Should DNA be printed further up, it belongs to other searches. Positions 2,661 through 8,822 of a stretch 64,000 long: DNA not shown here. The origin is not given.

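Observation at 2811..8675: MadBub protein with both BUBR1/Mad3 (two KEN boxes) and BUB1 (TPR plus kinase-fold) features, but the kinase is a pseudokinase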

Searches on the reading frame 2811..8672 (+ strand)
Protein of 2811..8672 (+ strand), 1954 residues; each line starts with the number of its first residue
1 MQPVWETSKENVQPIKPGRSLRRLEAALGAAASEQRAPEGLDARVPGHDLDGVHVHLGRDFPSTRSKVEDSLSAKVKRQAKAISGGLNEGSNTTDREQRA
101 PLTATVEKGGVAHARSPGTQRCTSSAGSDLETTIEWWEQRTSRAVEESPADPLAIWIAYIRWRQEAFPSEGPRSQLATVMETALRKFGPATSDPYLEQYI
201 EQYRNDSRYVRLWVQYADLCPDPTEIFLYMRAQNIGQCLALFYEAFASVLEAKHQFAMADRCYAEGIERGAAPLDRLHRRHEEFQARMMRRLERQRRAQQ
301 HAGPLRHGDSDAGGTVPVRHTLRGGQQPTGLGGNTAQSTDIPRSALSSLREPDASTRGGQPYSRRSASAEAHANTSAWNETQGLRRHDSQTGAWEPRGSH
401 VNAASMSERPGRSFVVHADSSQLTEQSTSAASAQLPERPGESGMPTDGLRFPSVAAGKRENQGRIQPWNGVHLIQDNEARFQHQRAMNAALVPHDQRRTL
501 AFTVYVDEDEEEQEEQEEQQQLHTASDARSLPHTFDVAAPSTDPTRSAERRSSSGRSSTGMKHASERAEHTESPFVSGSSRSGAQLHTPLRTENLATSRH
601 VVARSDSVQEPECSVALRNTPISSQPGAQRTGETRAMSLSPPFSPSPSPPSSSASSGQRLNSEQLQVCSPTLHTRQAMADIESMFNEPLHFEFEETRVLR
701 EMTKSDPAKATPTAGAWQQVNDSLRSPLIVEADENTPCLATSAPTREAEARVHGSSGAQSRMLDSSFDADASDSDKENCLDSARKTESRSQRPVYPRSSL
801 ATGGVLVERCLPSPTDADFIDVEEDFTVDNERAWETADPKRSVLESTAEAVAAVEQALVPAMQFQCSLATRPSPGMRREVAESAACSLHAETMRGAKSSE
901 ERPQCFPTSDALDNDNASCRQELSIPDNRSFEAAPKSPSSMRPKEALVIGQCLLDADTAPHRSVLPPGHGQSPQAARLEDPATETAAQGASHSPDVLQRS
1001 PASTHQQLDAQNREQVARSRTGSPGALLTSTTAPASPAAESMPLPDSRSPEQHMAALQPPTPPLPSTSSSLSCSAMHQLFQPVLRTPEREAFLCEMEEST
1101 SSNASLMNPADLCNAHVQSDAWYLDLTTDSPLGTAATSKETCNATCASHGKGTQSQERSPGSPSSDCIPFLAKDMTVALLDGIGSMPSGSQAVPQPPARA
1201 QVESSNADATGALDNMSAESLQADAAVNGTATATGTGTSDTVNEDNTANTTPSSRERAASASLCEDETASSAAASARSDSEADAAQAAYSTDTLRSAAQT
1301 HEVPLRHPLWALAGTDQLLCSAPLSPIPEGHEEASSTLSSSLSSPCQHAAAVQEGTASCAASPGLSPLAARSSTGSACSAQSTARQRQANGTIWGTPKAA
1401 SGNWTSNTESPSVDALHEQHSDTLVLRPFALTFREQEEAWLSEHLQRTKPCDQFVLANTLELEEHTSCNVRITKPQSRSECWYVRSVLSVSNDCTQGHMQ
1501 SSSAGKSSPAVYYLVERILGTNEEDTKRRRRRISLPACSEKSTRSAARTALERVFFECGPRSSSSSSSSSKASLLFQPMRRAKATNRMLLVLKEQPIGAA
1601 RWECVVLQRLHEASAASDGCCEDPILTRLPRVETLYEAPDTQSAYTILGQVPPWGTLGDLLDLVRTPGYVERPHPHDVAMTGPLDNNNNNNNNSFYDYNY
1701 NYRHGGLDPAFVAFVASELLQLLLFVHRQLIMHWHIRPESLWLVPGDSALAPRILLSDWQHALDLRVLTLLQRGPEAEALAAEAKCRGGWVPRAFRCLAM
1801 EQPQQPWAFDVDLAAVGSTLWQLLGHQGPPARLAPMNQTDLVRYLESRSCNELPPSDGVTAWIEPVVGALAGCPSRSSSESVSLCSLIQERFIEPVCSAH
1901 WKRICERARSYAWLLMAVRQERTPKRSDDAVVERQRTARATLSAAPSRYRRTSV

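Call 3: search_protein_families(library=pfam, proteins=[window:2811-8672:+], max_evalue=10)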
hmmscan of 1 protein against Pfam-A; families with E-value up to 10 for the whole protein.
window:2811-8672:+ (1954 aa): 3 families
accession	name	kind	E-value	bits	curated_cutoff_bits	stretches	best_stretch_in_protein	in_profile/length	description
PF08311.18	Mad3_BUB1_I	-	7.5e-32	110.3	31.4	1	144-267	9-123/123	Mad3/BUB1 homology region 1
PF17014.10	Mad3_BUB1_I_2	-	0.00014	22.4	37.6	1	202-284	9-90/128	Putative Mad3/BUB1 like region 1 protein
PF16500.10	Cyclin_N2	-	0.12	13.6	24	1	496-574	40-108/114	Cyclin-A N-terminal APC/C binding region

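Call 4: search_solved_structures(query=window:2811-8672:+, max_evalue=10, show_alignments=3)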
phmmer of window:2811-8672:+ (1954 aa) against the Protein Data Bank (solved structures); distinct sequences matched with E-value up to 10: 15.
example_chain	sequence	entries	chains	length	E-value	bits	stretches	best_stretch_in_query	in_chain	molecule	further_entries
5lcw_S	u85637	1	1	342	1.1e-25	92.6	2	150-292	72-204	Mitotic checkpoint serine/threonine-protein kinase BUB1 beta,Mitotic checkpoint serine/thr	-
3si5_A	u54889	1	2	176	2.8e-24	87.9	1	149-291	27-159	Mitotic checkpoint serine/threonine-protein kinase BUB1 beta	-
2wvi_A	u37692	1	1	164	4.4e-24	87.3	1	150-291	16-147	MITOTIC CHECKPOINT SERINE/THREONINE-PROTEIN KINASE BUB1 BETA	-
5khu_Q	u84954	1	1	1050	9.1e-23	82.9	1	150-291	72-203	Mitotic checkpoint serine/threonine-protein kinase BUB1 beta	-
6tlj_S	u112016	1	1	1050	1.4e-22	82.3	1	150-291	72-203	Mitotic checkpoint serine/threonine-protein kinase BUB1 beta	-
4aez_C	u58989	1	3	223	7.3e-21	76.6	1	145-290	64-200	MITOTIC SPINDLE CHECKPOINT COMPONENT MAD3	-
3esl_A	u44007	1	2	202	2.5e-10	41.7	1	130-295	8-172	Checkpoint serine/threonine-protein kinase BUB1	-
4a1g_A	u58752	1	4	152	4.1e-09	37.6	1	150-289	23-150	MITOTIC CHECKPOINT SERINE/THREONINE-PROTEIN KINASE BUB1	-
2lah_A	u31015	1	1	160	4.6e-09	37.5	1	150-289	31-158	Mitotic checkpoint serine/threonine-protein kinase BUB1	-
8i7o_YI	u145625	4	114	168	0.42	11.1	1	179-236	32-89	Sperm acrosome-associated protein 9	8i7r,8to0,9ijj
4ggd_C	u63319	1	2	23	0.73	10.3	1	5-24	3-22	Mitotic checkpoint serine/threonine-protein kinase BUB1 beta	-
9h5m_A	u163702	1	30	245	0.93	9.9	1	770-837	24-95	Gasdermin-E, N-terminal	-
9vlz_J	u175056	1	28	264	1.1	9.7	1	770-837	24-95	Gasdermin-E, N-terminal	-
9pe0_A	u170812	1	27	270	1.1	9.6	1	770-837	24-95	Gasdermin-E, N-terminal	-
8zns_A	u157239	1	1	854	2.9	8.3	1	253-304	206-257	CRISPR-associated endonuclease Cas3-HD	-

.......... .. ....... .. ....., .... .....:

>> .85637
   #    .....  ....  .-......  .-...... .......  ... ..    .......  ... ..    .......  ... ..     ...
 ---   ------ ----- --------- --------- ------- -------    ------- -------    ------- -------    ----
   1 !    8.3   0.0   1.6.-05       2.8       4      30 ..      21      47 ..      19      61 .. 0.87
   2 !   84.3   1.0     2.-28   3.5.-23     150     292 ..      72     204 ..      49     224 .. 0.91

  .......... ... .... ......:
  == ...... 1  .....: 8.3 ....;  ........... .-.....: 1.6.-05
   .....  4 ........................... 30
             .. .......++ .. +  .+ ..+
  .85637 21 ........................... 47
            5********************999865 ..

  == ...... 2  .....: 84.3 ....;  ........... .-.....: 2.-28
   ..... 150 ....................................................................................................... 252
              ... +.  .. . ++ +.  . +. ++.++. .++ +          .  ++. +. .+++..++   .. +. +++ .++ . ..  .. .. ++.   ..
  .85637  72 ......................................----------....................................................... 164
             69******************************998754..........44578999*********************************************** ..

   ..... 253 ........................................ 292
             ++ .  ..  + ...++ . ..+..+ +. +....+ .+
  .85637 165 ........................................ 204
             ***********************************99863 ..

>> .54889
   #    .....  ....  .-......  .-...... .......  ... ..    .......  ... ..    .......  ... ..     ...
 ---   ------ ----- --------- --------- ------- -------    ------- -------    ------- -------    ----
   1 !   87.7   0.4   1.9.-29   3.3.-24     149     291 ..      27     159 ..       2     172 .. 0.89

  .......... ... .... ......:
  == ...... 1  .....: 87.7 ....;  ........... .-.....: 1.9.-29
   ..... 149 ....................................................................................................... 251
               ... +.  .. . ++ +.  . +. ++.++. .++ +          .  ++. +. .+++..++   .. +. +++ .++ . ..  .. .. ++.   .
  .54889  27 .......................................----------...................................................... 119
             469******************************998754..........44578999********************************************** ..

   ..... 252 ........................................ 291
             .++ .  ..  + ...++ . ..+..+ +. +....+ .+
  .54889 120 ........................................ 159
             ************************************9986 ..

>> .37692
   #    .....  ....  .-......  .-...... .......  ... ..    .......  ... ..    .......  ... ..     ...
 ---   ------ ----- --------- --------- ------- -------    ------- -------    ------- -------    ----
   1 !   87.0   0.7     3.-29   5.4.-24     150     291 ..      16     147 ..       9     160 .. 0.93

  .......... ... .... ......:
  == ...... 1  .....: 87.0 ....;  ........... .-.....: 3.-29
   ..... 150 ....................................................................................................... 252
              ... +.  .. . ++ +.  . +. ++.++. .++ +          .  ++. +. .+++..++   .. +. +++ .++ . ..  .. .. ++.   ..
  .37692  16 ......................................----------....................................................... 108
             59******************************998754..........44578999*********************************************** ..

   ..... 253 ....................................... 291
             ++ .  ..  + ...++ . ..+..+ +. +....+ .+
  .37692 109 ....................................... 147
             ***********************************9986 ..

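Call 5: find_homologous_proteins(query=window:2811-8672:+, max_evalue=0.001)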
Query window:2811-8672:+ (1954 aa): 4 proteins with E <= 0.001 among 8000 candidates.
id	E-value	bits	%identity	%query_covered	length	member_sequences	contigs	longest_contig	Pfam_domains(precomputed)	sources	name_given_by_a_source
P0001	0.0e+0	4316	99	100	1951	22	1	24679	PF08311.19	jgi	-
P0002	4.9e-219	749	33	45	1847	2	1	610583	PF08311.19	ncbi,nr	ncbi:hypothetical protein CCYA_CCYA10G2793 [Cyanidiococcus yangmingshanensis]|nr:hypothetical protei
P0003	8.8e-199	681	43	27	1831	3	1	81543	PF08311.19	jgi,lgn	jgi:hypothetical protein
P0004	7.8e-15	72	31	9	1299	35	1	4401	PF08311.19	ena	-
